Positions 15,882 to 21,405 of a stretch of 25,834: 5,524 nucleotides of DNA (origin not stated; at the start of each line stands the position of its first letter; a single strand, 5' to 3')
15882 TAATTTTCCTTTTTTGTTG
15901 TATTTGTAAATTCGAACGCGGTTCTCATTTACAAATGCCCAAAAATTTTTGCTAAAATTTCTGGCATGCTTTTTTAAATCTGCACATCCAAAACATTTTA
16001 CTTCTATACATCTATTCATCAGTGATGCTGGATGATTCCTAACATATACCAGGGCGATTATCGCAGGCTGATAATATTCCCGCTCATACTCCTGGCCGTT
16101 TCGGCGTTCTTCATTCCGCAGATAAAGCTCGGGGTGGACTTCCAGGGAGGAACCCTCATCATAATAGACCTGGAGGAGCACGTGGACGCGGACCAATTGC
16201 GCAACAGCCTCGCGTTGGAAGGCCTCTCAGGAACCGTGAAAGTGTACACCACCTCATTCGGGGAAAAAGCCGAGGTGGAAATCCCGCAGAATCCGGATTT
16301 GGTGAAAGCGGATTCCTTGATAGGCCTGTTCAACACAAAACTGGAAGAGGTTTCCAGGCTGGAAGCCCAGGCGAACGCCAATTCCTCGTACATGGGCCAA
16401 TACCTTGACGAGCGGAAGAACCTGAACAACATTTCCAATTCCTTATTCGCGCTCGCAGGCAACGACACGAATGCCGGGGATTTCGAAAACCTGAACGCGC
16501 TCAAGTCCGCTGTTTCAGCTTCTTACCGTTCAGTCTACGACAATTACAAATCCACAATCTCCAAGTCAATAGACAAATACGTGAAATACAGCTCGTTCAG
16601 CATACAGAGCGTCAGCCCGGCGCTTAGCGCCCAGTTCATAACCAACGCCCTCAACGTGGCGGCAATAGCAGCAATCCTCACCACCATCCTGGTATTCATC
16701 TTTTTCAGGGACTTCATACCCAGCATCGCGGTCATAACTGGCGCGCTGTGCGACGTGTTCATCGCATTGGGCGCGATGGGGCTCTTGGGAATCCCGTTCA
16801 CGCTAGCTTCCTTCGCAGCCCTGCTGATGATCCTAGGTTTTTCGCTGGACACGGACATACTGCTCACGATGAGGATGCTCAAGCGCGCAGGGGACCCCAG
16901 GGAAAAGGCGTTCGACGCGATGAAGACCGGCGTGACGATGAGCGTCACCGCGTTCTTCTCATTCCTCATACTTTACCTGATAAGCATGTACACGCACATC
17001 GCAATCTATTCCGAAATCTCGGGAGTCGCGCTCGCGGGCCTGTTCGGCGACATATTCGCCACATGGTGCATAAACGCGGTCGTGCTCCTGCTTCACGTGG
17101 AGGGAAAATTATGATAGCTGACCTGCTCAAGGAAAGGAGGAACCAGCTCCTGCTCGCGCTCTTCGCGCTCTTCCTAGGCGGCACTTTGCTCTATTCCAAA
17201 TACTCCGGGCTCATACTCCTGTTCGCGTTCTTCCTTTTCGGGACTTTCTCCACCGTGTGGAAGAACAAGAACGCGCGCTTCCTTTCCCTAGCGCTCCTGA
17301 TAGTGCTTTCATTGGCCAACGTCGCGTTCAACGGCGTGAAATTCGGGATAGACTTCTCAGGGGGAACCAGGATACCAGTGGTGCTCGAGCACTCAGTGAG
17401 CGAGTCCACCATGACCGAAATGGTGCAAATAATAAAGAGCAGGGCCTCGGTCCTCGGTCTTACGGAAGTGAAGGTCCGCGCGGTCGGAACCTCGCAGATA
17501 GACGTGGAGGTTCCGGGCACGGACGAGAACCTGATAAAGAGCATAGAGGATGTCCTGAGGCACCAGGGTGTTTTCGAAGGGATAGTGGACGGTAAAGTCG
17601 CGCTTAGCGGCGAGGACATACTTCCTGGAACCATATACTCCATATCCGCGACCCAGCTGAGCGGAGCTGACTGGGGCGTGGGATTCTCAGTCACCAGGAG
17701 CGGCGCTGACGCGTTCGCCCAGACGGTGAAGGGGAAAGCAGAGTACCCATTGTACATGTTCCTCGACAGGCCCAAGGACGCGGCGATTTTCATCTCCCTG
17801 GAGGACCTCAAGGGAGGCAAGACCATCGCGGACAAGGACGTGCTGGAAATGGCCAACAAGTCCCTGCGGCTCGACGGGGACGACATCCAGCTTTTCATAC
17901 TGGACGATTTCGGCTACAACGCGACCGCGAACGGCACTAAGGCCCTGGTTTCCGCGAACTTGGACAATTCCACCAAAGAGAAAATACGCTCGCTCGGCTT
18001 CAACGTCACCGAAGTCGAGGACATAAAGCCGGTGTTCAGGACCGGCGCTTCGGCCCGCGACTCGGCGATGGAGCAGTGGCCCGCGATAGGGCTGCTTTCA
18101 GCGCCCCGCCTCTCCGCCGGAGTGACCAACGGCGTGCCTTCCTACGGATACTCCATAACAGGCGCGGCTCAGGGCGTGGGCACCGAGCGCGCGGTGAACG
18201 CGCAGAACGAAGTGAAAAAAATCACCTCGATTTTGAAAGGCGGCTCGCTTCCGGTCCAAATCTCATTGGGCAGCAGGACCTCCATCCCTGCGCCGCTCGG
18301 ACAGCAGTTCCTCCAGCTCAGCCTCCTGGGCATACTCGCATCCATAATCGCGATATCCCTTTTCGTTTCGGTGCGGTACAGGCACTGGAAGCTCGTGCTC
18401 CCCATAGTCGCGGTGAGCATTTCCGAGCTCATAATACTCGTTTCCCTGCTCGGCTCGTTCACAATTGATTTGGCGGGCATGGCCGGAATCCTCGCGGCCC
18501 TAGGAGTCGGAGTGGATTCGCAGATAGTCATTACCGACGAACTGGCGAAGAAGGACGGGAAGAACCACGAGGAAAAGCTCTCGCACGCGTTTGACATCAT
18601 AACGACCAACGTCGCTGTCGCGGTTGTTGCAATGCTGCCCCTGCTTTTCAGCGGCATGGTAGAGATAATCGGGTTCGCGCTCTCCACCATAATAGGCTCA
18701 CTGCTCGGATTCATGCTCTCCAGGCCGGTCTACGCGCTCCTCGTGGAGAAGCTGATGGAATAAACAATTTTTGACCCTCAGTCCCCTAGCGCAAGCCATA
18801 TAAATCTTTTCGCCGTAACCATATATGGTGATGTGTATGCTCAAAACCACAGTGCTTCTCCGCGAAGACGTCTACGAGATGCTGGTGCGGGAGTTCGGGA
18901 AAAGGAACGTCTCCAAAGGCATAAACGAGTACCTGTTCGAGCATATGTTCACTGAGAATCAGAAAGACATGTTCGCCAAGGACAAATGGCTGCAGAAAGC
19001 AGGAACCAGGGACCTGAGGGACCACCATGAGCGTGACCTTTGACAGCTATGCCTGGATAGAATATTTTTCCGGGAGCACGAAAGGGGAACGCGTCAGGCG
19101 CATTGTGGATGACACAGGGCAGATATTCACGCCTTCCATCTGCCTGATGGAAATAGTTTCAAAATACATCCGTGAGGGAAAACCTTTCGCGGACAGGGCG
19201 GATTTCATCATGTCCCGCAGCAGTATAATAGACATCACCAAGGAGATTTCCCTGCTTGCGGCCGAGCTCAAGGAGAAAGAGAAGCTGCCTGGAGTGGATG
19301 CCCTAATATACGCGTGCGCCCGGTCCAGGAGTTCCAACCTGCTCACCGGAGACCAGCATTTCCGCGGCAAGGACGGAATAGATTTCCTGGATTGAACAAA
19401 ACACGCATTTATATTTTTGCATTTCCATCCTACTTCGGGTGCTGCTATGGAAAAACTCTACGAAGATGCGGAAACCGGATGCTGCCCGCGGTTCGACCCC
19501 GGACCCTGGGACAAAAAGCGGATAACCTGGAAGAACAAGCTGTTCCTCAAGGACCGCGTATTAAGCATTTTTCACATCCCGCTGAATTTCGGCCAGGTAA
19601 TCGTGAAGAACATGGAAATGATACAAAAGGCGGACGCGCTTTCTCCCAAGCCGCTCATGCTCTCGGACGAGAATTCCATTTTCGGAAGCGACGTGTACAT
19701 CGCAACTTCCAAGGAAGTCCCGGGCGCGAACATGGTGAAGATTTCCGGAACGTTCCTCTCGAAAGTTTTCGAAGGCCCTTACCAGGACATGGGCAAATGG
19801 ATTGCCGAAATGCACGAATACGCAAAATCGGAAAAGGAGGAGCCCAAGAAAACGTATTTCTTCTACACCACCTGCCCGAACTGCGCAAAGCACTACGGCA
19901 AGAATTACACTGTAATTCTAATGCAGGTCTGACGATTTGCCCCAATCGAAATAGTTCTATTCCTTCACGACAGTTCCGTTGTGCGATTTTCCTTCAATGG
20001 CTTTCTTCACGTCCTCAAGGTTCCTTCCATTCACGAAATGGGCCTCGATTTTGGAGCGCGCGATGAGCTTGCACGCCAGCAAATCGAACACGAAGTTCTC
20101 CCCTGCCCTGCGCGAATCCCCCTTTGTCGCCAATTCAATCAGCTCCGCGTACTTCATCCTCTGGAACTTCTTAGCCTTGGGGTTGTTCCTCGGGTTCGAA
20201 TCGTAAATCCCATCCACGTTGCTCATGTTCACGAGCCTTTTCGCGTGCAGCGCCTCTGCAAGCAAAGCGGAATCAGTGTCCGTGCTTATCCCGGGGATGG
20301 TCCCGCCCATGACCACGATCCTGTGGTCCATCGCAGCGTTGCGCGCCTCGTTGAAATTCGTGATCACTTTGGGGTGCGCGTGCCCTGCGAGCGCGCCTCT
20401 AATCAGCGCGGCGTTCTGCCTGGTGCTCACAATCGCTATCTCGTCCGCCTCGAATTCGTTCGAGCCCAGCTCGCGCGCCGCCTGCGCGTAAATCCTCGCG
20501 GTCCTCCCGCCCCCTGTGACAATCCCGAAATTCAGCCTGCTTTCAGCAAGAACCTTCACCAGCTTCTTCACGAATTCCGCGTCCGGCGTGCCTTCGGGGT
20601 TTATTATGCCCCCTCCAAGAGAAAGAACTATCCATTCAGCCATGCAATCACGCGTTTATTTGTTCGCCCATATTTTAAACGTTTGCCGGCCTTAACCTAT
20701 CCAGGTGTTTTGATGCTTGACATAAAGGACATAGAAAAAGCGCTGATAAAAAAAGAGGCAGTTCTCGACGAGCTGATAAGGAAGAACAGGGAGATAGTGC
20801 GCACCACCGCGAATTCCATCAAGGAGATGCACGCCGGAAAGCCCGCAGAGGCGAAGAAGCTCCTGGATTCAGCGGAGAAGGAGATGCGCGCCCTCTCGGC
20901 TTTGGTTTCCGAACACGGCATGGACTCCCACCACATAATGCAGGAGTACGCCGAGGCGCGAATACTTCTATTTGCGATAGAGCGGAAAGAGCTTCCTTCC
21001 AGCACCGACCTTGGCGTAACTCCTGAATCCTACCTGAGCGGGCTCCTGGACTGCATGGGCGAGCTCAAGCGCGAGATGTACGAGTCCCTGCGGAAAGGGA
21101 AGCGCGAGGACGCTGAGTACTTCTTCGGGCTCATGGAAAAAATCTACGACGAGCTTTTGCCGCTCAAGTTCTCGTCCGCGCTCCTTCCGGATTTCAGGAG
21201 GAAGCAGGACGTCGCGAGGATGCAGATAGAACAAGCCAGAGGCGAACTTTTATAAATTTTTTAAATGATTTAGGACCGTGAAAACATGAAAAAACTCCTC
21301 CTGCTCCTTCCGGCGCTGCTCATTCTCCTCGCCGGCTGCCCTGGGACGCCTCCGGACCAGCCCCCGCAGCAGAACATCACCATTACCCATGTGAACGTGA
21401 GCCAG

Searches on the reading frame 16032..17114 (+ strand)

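Call 11: search_protein_families(library=pfam, proteins=[window:16032-17114:+])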
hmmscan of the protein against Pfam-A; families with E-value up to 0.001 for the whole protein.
window:16032-17114:+ (360 aa): 2 families
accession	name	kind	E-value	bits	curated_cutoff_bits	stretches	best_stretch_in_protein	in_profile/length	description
PF02355.23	SecD_SecF_C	-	2.2e-23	83.1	20.5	1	181-354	10-185/189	Protein export membrane protein SecD/SecF, C-terminal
PF07549.19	Sec_GG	-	0.00012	21.9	20.3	1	25-45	2-22/28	SecD/SecF GG Motif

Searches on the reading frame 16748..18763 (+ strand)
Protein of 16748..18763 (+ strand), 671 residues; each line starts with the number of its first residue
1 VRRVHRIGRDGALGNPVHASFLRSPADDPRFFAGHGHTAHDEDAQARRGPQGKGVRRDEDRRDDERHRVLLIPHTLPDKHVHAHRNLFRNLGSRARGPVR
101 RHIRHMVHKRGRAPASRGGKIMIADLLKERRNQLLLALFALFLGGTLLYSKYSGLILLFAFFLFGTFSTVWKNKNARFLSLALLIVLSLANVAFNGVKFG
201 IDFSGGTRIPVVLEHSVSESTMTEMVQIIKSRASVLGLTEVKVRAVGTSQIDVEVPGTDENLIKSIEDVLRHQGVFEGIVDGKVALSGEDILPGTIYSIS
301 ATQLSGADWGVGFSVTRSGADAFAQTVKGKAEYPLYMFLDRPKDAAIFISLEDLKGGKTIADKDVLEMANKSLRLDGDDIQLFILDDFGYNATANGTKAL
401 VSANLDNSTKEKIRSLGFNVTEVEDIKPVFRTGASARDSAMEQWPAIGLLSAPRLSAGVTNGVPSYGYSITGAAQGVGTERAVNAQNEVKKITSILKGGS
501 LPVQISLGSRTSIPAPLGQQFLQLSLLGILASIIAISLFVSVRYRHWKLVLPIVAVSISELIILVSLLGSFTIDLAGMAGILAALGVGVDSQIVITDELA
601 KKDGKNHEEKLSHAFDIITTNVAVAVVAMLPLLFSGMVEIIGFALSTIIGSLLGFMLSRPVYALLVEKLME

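Call 11: search_protein_families(library=pfam, proteins=[window:16748-18763:+])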
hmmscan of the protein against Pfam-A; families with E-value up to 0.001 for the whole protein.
window:16748-18763:+ (671 aa): 2 families
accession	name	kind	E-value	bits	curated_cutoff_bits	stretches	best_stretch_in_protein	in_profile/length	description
PF02355.23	SecD_SecF_C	-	2.2e-10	40.7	20.5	1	508-656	16-173/189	Protein export membrane protein SecD/SecF, C-terminal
PF07549.19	Sec_GG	-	0.0002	21.2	20.3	1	193-209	4-20/28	SecD/SecF GG Motif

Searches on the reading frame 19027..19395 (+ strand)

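Call 26: search_protein_families(library=pfam, max_evalue=0.05, proteins=[window:19027-19395:+])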
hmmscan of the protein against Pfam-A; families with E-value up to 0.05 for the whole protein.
window:19027-19395:+ (122 aa): 2 families
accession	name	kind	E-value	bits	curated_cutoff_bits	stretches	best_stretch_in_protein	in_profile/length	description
PF01850.27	PIN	-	3.8e-17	63.5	23.6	1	5-115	3-117/120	PIN domain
PF16289.11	PIN_12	-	0.018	15.9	32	1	3-51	1-53/172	PIN domain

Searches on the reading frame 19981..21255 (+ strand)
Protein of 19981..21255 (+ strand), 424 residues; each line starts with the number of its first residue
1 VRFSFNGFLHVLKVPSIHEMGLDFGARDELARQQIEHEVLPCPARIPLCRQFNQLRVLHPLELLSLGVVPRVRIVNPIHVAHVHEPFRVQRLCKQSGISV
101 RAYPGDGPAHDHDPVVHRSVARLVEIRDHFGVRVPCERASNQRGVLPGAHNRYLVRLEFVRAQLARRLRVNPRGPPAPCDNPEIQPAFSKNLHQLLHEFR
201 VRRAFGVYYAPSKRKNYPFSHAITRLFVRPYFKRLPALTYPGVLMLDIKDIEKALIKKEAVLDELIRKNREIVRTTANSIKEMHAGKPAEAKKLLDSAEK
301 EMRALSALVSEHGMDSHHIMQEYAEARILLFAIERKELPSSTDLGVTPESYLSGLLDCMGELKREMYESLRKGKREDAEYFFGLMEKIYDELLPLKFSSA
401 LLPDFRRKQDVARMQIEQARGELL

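Call 11: search_protein_families(library=pfam, proteins=[window:19981-21255:+])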
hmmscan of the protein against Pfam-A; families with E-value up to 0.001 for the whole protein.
window:19981-21255:+ (424 aa): 1 family
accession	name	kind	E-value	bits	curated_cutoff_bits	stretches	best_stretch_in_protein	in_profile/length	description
PF01997.21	Translin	-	7.8e-07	29.7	25.9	1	320-417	98-192/205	Translin family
